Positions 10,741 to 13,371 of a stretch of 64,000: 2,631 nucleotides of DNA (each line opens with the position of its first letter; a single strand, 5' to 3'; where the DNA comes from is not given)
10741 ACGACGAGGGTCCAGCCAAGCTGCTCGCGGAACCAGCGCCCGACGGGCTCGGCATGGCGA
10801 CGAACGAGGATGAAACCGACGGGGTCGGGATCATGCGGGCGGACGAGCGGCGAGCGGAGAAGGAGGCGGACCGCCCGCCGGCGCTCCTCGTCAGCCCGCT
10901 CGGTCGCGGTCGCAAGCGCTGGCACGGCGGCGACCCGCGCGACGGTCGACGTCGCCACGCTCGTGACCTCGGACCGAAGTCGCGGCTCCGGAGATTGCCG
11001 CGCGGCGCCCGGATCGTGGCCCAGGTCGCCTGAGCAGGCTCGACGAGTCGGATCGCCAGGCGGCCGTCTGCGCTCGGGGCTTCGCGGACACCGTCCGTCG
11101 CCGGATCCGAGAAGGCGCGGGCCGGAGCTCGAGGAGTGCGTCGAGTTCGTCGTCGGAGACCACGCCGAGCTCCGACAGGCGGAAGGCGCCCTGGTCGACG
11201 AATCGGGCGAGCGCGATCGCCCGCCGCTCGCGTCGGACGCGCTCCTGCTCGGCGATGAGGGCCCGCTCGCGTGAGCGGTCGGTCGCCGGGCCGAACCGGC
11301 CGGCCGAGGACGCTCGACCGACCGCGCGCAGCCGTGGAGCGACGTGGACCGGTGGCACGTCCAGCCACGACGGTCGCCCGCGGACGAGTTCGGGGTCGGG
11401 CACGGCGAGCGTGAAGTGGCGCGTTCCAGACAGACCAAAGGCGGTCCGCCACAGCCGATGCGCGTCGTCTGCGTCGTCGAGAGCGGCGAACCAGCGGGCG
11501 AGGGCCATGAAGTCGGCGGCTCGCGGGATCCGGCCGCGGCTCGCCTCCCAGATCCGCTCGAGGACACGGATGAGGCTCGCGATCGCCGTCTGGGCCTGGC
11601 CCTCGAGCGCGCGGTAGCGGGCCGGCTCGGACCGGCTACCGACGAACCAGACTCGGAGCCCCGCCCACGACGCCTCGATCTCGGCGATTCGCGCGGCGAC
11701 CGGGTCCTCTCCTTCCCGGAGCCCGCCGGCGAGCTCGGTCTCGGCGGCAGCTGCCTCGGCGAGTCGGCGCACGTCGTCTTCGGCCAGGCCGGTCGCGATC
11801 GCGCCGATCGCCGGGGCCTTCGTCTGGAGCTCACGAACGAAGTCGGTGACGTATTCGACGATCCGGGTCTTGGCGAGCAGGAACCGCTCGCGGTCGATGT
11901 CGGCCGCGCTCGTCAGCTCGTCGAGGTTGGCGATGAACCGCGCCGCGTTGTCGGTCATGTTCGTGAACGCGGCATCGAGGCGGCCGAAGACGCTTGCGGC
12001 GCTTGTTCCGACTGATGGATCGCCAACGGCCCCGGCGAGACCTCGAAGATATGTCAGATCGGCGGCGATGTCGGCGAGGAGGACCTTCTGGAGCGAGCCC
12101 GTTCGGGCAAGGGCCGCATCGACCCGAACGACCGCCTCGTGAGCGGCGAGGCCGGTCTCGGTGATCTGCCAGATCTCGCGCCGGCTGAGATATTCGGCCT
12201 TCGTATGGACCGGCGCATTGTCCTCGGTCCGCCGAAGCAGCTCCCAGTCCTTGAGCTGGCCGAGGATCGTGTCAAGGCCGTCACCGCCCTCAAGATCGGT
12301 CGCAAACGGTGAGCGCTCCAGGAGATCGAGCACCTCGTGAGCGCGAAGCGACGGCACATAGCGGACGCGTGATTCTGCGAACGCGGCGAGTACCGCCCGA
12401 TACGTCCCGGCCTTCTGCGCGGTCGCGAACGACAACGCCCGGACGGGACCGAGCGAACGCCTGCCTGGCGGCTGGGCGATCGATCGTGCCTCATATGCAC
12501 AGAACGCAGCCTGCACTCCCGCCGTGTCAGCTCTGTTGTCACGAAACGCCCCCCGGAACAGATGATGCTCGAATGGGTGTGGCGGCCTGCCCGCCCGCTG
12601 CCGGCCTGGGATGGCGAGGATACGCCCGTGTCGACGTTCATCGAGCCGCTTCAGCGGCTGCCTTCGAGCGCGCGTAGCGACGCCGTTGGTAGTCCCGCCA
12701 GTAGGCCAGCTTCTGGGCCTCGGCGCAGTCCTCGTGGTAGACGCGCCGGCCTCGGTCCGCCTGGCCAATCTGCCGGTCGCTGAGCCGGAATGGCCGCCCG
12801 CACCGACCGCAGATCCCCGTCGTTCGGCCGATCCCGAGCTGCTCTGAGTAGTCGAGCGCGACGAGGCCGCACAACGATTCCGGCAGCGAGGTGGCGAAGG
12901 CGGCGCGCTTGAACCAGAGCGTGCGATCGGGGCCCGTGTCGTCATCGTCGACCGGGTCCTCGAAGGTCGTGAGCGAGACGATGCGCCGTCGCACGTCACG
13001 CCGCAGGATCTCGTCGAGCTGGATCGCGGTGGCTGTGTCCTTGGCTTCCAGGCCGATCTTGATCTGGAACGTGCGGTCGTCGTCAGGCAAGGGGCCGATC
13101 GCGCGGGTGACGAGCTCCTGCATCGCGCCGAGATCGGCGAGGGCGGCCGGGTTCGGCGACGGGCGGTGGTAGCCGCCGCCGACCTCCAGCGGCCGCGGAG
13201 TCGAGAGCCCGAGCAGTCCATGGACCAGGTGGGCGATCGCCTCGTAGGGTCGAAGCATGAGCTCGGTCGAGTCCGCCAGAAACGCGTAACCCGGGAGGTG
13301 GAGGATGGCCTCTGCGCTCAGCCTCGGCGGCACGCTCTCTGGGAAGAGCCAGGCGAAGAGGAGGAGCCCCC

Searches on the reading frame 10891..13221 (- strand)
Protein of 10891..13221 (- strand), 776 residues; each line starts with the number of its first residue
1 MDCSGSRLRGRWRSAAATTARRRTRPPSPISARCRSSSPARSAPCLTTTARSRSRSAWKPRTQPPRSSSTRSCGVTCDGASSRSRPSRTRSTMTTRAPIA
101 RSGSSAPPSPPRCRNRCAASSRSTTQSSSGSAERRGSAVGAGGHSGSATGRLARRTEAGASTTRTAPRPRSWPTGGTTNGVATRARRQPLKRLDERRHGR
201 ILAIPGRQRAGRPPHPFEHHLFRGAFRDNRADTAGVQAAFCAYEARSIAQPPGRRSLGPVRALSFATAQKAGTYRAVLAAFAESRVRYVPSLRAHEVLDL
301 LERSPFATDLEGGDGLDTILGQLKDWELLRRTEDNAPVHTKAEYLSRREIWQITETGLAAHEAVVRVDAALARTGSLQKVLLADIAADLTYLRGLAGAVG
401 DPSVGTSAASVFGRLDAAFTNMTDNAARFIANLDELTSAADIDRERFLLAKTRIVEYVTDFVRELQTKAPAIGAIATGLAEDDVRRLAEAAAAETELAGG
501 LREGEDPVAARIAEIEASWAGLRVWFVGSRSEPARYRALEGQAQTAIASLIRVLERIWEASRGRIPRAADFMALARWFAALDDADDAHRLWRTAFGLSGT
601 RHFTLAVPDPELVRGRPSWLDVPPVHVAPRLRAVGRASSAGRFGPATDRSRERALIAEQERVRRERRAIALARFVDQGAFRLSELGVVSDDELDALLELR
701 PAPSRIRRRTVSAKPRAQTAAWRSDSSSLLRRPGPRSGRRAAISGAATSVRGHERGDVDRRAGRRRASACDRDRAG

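Call 21: search_protein_families(library=ncbifam, proteins=[window:10891-13221:-], max_evalue=0.01)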
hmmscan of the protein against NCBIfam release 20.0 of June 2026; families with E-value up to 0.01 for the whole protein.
window:10891-13221:- (776 aa): 1 family
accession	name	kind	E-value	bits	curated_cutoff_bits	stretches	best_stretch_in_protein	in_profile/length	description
TIGR02677.1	TIGR02677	hypoth_equivalog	9e-88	295.1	165.85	1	264-699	4-434/494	TIGR02677 family protein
